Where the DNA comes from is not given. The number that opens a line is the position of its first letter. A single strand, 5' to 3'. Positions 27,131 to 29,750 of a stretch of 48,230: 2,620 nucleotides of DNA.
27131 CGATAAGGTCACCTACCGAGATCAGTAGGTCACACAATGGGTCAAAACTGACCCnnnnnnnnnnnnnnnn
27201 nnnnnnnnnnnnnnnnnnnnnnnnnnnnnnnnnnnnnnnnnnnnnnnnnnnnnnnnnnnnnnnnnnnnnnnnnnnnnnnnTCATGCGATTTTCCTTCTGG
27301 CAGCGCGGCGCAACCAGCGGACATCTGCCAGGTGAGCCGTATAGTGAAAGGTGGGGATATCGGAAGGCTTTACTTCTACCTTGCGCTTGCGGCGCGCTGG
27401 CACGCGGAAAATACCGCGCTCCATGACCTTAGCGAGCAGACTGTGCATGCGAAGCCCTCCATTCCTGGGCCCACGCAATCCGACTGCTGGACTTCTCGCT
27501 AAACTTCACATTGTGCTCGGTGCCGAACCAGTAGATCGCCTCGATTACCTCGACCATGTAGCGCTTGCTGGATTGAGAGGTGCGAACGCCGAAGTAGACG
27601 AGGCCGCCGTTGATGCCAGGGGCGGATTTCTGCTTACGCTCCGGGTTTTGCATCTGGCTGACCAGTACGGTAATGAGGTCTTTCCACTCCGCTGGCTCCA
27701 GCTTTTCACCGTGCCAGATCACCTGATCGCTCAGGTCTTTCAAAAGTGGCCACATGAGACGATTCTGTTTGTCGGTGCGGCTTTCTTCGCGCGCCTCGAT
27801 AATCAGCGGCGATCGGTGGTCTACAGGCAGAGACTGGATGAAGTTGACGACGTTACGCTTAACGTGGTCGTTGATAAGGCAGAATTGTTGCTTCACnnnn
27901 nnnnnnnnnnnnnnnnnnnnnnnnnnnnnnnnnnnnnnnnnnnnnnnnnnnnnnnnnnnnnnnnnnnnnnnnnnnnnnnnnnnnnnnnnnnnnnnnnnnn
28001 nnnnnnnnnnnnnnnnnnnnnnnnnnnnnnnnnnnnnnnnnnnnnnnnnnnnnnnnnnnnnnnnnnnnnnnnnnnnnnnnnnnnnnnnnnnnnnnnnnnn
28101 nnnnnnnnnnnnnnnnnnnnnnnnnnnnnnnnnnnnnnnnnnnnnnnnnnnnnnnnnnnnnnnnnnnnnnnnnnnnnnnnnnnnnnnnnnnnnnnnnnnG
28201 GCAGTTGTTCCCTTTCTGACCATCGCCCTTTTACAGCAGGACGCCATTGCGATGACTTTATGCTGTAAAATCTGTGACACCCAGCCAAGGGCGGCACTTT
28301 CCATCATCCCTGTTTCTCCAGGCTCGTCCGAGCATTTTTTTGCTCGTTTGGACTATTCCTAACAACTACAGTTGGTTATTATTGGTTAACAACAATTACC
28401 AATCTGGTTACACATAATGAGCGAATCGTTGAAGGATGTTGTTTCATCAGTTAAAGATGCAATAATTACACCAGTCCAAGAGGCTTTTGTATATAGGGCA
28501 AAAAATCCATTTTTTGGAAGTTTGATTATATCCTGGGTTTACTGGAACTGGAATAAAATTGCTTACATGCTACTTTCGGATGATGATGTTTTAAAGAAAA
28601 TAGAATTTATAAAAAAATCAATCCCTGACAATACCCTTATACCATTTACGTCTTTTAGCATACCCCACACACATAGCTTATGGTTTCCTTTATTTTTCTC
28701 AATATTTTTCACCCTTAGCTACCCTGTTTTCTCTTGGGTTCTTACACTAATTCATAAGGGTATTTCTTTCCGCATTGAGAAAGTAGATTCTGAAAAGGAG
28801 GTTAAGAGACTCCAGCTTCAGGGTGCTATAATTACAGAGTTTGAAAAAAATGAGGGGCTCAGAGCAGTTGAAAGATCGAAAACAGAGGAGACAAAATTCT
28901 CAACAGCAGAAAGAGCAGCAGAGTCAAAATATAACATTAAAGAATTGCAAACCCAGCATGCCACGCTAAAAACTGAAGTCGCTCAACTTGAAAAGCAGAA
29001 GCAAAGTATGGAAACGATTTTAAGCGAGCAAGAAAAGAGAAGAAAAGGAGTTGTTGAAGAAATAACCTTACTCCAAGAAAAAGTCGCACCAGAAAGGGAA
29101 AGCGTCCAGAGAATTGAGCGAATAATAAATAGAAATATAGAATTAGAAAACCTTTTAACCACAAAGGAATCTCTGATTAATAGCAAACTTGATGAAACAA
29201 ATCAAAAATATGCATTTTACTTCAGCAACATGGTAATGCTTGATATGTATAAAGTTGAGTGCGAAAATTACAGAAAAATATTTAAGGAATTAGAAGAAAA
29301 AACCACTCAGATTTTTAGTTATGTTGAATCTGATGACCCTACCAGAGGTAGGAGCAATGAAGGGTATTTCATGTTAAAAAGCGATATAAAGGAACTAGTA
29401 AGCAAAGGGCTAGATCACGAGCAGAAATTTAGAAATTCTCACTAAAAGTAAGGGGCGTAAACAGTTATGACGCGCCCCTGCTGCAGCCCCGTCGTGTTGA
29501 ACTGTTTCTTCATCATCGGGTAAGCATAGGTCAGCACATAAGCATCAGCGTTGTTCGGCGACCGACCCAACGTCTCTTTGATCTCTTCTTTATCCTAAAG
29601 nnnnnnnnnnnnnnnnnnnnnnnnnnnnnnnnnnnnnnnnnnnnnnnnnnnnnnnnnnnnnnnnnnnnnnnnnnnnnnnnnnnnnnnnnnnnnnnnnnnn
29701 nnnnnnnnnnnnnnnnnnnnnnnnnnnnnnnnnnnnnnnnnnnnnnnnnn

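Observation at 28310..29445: AT-rich two-TM plus long coiled-coil protein inserted on the opposite strand at the ren/nin position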

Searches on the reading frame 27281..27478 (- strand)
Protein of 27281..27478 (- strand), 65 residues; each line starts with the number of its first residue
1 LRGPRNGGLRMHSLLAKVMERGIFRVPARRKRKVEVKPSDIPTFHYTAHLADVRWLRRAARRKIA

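Call 13: search_protein_families(library=pfam, proteins=[window:27281-27478:-], max_evalue=0.01)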
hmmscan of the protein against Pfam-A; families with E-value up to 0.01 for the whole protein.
window:27281-27478:- (65 aa): 1 family
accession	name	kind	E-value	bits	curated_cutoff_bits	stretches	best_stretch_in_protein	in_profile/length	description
PF05322.16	NinE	-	9.7e-11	41.8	25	1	28-62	24-58/58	NINE Protein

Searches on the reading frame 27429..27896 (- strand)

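Call 13: search_protein_families(library=pfam, proteins=[window:27429-27896:-], max_evalue=0.01)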
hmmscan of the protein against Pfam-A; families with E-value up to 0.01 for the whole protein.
window:27429-27896:- (155 aa): 1 family
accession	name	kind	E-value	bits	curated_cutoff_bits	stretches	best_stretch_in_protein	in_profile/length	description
PF05772.17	NinB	-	3.5e-47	159.9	23.8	1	1-133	1-131/131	NinB protein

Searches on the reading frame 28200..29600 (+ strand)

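Call 105: search_protein_families(library=phrogs, proteins=[L004:3156-3677:+], max_evalue=0.001)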
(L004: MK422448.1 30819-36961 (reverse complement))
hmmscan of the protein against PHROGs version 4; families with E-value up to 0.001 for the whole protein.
L004:3156-3677:+ (173 aa): 5 families
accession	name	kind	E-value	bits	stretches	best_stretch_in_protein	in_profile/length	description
phrog_872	-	unknown function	4e-74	249.3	1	1-173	13-171/172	-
phrog_1048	-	unknown function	1.7e-27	97.8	1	74-173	108-194/211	-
phrog_9467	-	unknown function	4.5e-16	59.9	1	1-74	1-65/155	-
phrog_30130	-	unknown function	6.6e-09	36.4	1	79-172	179-258/262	-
phrog_32732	-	unknown function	3.5e-08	34.3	1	1-73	27-89/159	-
